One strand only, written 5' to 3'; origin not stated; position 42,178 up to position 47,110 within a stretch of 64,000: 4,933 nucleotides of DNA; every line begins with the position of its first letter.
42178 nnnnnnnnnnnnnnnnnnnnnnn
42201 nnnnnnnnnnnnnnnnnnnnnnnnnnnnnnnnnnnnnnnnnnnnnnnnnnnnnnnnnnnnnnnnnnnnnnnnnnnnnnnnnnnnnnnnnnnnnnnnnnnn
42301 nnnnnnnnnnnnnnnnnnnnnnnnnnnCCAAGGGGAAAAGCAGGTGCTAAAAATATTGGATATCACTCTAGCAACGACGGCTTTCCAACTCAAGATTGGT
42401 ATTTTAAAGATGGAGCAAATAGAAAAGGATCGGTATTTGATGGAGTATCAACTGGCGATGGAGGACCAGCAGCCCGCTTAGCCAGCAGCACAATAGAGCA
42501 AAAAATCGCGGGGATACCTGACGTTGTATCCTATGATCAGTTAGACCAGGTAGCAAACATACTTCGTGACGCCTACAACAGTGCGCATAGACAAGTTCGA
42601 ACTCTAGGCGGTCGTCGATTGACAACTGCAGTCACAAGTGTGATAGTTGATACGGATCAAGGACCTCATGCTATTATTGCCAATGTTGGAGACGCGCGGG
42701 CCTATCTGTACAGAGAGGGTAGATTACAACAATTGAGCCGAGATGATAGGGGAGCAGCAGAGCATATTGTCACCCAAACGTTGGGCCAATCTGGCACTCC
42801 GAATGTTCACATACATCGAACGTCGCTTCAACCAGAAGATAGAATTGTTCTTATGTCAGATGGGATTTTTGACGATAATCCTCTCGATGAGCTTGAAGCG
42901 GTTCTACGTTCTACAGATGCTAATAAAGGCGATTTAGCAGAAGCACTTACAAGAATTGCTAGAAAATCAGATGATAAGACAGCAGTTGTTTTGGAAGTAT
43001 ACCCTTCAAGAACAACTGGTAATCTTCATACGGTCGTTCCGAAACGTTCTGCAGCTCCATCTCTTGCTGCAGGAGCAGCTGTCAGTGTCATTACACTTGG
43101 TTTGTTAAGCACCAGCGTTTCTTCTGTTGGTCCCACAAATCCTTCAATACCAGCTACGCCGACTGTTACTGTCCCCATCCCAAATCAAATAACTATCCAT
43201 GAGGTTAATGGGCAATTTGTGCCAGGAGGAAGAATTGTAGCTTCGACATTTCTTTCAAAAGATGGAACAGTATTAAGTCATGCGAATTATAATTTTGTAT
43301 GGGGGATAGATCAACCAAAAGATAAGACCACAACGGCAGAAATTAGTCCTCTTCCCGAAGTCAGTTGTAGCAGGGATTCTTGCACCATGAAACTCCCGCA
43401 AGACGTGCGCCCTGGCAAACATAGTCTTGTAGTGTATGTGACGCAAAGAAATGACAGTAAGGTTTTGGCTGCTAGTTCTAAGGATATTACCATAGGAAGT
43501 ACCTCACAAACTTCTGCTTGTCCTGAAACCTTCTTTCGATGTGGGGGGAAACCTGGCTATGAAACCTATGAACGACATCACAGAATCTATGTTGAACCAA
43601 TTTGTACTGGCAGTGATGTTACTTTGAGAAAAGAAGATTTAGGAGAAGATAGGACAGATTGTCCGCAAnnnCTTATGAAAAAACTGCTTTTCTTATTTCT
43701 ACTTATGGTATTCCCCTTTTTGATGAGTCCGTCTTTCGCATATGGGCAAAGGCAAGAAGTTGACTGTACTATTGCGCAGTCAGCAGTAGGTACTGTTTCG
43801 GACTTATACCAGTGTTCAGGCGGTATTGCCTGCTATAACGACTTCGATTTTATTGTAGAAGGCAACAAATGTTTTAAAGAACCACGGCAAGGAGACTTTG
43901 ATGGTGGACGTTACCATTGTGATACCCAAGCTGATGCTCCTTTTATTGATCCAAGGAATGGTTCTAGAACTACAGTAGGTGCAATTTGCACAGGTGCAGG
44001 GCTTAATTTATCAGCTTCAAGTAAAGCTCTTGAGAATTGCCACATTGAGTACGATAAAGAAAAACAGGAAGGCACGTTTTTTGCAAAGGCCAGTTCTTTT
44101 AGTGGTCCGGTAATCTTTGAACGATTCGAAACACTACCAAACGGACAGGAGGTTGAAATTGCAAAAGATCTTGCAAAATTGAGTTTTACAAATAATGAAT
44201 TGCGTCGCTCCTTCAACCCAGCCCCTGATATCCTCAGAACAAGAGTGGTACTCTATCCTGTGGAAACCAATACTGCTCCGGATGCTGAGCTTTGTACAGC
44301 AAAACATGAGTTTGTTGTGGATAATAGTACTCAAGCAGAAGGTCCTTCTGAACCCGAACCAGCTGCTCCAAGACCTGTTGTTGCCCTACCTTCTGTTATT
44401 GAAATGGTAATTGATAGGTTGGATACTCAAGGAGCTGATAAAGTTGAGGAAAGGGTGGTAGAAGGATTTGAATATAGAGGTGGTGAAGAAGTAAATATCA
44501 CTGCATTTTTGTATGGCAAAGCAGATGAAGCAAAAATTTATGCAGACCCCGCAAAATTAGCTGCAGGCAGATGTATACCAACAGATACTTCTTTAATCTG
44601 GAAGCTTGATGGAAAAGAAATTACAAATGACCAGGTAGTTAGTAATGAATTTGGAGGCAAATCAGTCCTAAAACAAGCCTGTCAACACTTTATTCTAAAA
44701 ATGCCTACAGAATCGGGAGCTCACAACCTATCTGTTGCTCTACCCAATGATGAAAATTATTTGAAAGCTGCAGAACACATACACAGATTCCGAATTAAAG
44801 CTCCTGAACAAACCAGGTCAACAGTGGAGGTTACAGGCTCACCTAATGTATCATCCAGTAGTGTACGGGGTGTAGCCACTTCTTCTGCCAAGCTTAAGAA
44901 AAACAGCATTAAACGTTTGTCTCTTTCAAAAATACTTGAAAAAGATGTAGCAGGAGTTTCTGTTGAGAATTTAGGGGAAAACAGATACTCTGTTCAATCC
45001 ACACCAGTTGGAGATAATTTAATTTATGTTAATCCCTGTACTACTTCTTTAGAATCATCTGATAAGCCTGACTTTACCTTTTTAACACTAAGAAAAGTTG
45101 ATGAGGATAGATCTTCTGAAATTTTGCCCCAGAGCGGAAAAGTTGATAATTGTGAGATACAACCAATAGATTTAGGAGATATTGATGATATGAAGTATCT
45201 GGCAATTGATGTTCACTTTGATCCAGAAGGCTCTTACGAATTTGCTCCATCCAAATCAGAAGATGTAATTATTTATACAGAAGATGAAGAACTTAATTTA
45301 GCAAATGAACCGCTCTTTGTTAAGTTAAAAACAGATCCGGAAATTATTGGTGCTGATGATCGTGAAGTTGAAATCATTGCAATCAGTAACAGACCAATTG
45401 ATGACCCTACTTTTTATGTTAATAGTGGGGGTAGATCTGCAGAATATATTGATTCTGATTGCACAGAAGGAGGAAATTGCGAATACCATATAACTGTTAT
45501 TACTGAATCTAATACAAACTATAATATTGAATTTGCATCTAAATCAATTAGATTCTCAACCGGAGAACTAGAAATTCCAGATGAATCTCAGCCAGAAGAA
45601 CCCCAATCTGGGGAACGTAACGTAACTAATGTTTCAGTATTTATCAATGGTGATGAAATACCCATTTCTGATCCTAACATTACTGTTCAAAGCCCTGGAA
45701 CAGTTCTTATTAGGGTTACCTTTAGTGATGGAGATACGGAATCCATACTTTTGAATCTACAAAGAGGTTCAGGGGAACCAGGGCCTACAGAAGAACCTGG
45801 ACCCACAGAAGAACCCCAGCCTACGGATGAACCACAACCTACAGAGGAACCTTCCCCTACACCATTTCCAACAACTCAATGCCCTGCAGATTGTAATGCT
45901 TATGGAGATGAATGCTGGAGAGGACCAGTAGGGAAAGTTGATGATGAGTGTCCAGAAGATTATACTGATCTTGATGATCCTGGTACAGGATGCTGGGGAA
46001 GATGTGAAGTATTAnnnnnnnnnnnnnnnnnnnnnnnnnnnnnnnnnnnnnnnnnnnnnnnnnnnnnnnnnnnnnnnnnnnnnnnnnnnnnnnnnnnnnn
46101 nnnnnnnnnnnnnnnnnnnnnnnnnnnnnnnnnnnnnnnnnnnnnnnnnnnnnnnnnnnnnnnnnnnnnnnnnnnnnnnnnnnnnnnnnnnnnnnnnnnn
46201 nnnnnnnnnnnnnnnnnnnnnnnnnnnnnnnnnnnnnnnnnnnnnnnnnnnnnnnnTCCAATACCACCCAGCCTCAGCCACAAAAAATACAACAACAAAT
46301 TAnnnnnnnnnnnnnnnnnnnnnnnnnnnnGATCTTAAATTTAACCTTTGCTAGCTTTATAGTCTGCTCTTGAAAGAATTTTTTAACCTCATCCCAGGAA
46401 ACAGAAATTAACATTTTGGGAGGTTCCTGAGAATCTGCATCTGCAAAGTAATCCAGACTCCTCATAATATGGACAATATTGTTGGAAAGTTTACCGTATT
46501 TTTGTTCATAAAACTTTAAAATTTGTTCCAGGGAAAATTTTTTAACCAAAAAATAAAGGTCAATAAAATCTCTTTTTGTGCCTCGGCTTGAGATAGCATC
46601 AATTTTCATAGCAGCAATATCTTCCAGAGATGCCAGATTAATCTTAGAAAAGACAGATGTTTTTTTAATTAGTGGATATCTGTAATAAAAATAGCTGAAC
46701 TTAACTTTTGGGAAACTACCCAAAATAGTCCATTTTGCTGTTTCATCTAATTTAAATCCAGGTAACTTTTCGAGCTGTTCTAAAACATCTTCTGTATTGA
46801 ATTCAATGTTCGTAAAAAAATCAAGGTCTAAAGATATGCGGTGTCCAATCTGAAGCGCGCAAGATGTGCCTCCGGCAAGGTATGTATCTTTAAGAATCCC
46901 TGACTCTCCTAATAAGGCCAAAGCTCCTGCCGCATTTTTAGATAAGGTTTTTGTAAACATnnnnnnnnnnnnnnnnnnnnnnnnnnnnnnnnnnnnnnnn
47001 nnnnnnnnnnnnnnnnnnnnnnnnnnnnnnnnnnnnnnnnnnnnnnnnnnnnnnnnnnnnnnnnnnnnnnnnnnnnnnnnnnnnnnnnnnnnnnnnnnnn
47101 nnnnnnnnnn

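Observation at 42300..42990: PP2C-family Ser/Thr phosphatase domain embedded in a membrane-anchored giant protein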

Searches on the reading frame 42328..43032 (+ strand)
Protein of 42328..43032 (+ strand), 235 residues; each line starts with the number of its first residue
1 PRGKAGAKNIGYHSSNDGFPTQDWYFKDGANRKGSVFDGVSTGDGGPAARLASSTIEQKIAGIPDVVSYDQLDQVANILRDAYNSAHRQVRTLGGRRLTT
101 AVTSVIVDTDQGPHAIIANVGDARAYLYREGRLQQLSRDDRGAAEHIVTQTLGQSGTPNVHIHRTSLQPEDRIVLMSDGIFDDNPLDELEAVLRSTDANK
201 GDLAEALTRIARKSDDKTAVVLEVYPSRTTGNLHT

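Call 89: find_homologous_proteins(query=window:42328-43032:+, max_evalue=0.000001)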
Query window:42328-43032:+ (235 aa): 1 proteins with E <= 0.000001 among 849 candidates.
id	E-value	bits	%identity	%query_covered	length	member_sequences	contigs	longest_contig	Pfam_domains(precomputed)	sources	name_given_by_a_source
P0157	9.0e-7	47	29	89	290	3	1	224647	PF13672.12,PF00481.27,PF07228.18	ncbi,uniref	ncbi:PP2C family serine/threonine-protein phosphatase [Oscillochloris sp. ZM17-4]|uniref:PP2C family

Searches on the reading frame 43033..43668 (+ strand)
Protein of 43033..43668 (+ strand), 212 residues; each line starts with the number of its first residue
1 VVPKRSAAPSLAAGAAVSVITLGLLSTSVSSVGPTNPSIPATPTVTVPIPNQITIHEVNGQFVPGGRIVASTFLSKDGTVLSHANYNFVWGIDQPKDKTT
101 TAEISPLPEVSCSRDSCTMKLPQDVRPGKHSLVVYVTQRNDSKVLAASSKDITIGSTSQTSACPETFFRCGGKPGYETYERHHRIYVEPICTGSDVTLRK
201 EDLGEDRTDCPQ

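Call 66: predict_structure(alignment_id=A8)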
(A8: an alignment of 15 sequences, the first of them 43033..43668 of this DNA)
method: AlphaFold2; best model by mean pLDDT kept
length: 212 residues; sequences in the alignment: 15
mean_pLDDT: 79.1   pTM: 0.54
mean pLDDT of the five models: 79.1, 78.9, 77.8, 75.8, 75.3
residues with pLDDT >= 90: 105; 70-90: 43; 50-70: 38; < 50: 26
segments of 3 or more residues with pLDDT < 50: 13-19, 36-46
pLDDT, mean of each block of 10 residues (from residue 1): 52 49 50 48 49 92 94 92 92 76 86 92 93 95 93 79 81 88 92 83 88 65
secondary structure, 60 per line:
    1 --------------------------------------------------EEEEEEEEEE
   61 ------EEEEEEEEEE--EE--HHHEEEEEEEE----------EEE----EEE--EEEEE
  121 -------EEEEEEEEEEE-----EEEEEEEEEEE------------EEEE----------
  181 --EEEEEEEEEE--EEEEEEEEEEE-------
elements in order: E51-60 E67-76 E86-93 E104-106 E111-113 E116-120 E128-138 E144-154 E167-170 E183-192 E195-205
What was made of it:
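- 43063..43119 (+): Gly/Ala-rich hydrophobic segment (residues 686-704, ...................); Lys-Arg upstream and no charge downstream. AF2 models it as coil with pLDDT ~50 (call 66).
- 43120..43182 (+): Pro/Thr-rich linker (residues 705-725). Coil in AF2 (call 66).
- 43183..43497 (+): C1 Ig-like beta-sandwich of the scaffold family (residues 726-830) with the Cys787-x4-Cys792 pair. AF2 pLDDT above 90 for most of the domain (call 66).
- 43510..43668 (+): Cys-rich C-terminal tail, 4 Cys (residues 835-887); same type as the ....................GEC tail of relatives. AF2 models beta structure with pLDDT 80-92 over most of the tail, falling at the extreme C-terminus (call 66).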

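Call 69: fold_search(model_id=the predicted structure, library=pdb)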
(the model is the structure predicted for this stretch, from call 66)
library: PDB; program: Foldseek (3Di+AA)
matches with E <= 10: 1933; with E <= 0.001: 7
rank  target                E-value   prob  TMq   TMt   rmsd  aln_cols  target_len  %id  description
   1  7e1y_A                2.7e-04  1.00  0.27  0.12   9.6       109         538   15  Staphylothermus marinus amylopullulanase -SmApu (released 2022-02-09)
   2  9ll2_A                3.0e-04  1.00  0.34  0.59   3.5       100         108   11  Crystal structure of the Helicobacter pylori copper resistance determinant CrdA in the apo form (released 2025-11-19)
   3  3qwo_A                4.6e-04  1.00  0.33  0.32  13.3       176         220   13  Crystal structure of a motavizumab epitope-scaffold bound to motavizumab Fab (released 2011-05-04)
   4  9p26                  5.1e-04  1.00  0.30  0.17   4.9       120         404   18  Crystal structure of GH158(Pro) at 1.40 angstrom resolution (released 2026-03-11)
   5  4lba_A                8.3e-04  1.00  0.27  0.48   9.1       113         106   15  Crystal structure of a conjugative transposon lipoprotein (BACEGG_03088) from Bacteroides eggerthii DSM 20697 at 1.70  (released 2013-08-07)
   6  9p25                  9.7e-04  1.00  0.30  0.18   5.0       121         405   16  Crystal structure of GH158(Pro) at 0.89 angstrom resolution (released 2026-03-11)
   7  4lba_B                9.7e-04  1.00  0.29  0.48   9.2       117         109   15  Crystal structure of a conjugative transposon lipoprotein (BACEGG_03088) from Bacteroides eggerthii DSM 20697 at 1.70  (released 2013-08-07)
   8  9ll4_A                1.1e-03  1.00  0.33  0.58   4.2       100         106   11  Crystal structure of the Helicobacter pylori copper resistance determinant CrdA in complex with silver ions in space g (released 2025-11-19)
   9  9oro_A                1.1e-03  1.00  0.29  0.17   4.9       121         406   16  Crystal structure of GH158(Pro) soaked with laminaritetraose at 1.31 angstrom resolution (released 2026-03-11)
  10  9p2f_A                1.2e-03  1.00  0.27  0.16   4.8       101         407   19  Crystal structure of GH158(Pro) soaked with mixed linkage (G4G3G) oligosaccharide at 1.15 angstrom resolution (released 2026-03-11)
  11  5k8a_B                1.2e-03  1.00  0.33  0.32  12.3       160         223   12  NIST FAB (released 2017-08-09)
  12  5cl2_B                1.3e-03  1.00  0.30  0.27  15.5       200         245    7  Crystal structure of Spo0M, sporulation control protein, from Bacillus subtilis. (released 2015-12-16)
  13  5fr0                  1.6e-03  0.92  0.17  0.07  16.6       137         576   14  The details of glycolipid glycan hydrolysis by the structural analysis of a family 123 glycoside hydrolase from Clostrid (released 2016-03-30)
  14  8djg_C                1.7e-03  1.00  0.35  0.33  12.7       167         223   10  ADGRL3-lectin domain in complex with an activating synthetic antibody fragment (released 2023-02-15)
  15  3ixt_A                1.7e-03  1.00  0.33  0.33  13.0       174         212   14  Crystal Structure of Motavizumab Fab Bound to Peptide Epitope (released 2010-01-19)
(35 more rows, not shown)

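Call 98: fold_search(model_id=the predicted structure, library=viral)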
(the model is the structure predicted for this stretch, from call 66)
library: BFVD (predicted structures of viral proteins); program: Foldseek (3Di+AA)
matches with E <= 10: 1017; with E <= 0.001: 7
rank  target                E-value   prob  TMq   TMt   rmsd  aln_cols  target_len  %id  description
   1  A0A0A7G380            2.0e-04  1.00  0.31  0.28  17.8       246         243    7  Glycoprotein C (Fragment) [Canid alphaherpesvirus 1]
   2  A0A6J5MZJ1            4.0e-04  1.00  0.35  0.62   8.5       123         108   10  Uncharacterized protein [uncultured Caudovirales phage]
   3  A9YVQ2                4.5e-04  1.00  0.33  0.17  13.3       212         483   11  Uncharacterized protein [Ostreococcus tauri virus OtV5]
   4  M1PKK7                6.5e-04  1.00  0.31  0.43   9.4       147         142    8  (no name in the UniProt tables at hand)
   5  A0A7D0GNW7            6.5e-04  1.00  0.25  0.07  22.5       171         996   15  (no name in the UniProt tables at hand)
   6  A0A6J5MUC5            6.9e-04  1.00  0.30  0.51   6.1       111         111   10  Uncharacterized protein [uncultured Caudovirales phage]
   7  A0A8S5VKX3            7.3e-04  1.00  0.25  0.33  23.1       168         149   18  (no name in the UniProt tables at hand)
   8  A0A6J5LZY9            1.0e-03  1.00  0.30  0.30   8.5       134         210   17  Uncharacterized protein [uncultured Caudovirales phage]
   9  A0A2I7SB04            1.3e-03  1.00  0.32  0.46   4.9       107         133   17  (no name in the UniProt tables at hand)
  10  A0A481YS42            1.7e-03  1.00  0.32  0.43  10.8       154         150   12  Uncharacterized protein [Marseillevirus LCMAC101]
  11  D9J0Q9                1.8e-03  1.00  0.35  0.54   7.8       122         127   16  Gp111 [Brochothrix phage A9]
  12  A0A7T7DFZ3            1.8e-03  0.99  0.28  0.27  13.8       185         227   10  (no name in the UniProt tables at hand)
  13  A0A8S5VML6            2.1e-03  1.00  0.28  0.47  12.1       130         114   12  (no name in the UniProt tables at hand)
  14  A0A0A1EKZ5            2.2e-03  1.00  0.32  0.18   5.7       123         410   11  (no name in the UniProt tables at hand)
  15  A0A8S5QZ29            2.6e-03  1.00  0.27  0.21   4.5        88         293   11  Collagen triple helix repeat protein (Fragment) [Siphoviridae sp. cttWj13]
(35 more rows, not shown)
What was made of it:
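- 43183..43497 (+): Foldseek gives generic Ig-like folds (calls 69, 98).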

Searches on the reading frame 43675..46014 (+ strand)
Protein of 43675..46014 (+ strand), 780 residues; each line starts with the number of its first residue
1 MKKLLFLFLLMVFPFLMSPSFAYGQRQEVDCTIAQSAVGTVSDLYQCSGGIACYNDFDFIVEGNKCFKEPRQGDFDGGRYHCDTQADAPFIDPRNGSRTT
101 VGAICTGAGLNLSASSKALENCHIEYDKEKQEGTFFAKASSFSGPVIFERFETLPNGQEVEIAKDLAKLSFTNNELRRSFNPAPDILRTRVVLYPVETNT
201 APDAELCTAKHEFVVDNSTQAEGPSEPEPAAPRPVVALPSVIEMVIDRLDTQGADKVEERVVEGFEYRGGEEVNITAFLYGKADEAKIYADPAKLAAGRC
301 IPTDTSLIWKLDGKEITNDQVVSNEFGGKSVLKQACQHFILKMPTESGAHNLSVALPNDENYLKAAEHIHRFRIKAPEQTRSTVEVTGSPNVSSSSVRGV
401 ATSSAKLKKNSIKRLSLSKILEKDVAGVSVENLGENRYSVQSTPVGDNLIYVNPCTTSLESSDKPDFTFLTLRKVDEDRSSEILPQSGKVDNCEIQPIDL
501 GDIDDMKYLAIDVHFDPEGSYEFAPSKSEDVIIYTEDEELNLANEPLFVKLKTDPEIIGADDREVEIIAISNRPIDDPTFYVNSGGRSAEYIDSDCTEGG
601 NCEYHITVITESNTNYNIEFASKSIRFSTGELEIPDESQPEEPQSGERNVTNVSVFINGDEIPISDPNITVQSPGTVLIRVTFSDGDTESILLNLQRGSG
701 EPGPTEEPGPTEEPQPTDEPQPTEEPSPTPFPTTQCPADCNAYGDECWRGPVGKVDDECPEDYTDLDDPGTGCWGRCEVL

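Call 6: search_protein_families(library=pfam, proteins=[window:43675-46014:+], max_evalue=0.01)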
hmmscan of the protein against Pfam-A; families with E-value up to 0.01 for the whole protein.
window:43675-46014:+ (780 aa): 1 family
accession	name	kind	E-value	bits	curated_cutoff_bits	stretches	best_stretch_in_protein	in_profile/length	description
PF09981.14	DUF2218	-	0.0051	17.6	29.1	0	329-380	10-61/88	Uncharacterized protein conserved in bacteria (DUF2218)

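Call 70: search_protein_families(library=ncbifam, proteins=[window:43675-46014:+], max_evalue=0.01)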
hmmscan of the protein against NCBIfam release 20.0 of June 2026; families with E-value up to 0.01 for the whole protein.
window:43675-46014:+ (780 aa): 0 families

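Call 71: search_protein_families(library=padloc, proteins=[window:43675-46014:+], max_evalue=0.01)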
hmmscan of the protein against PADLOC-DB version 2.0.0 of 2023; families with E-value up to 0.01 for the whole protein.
window:43675-46014:+ (780 aa): 0 families

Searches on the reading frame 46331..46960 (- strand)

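Call 6: search_protein_families(library=pfam, proteins=[window:46331-46960:-], max_evalue=0.01)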
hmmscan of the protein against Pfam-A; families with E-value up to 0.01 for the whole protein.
window:46331-46960:- (210 aa): 1 family
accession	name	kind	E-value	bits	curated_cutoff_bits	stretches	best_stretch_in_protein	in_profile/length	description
PF08843.17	AbiEii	-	3.9e-13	50.3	22.5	2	105-153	131-187/238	Nucleotidyl transferase AbiEii toxin, Type IV TA system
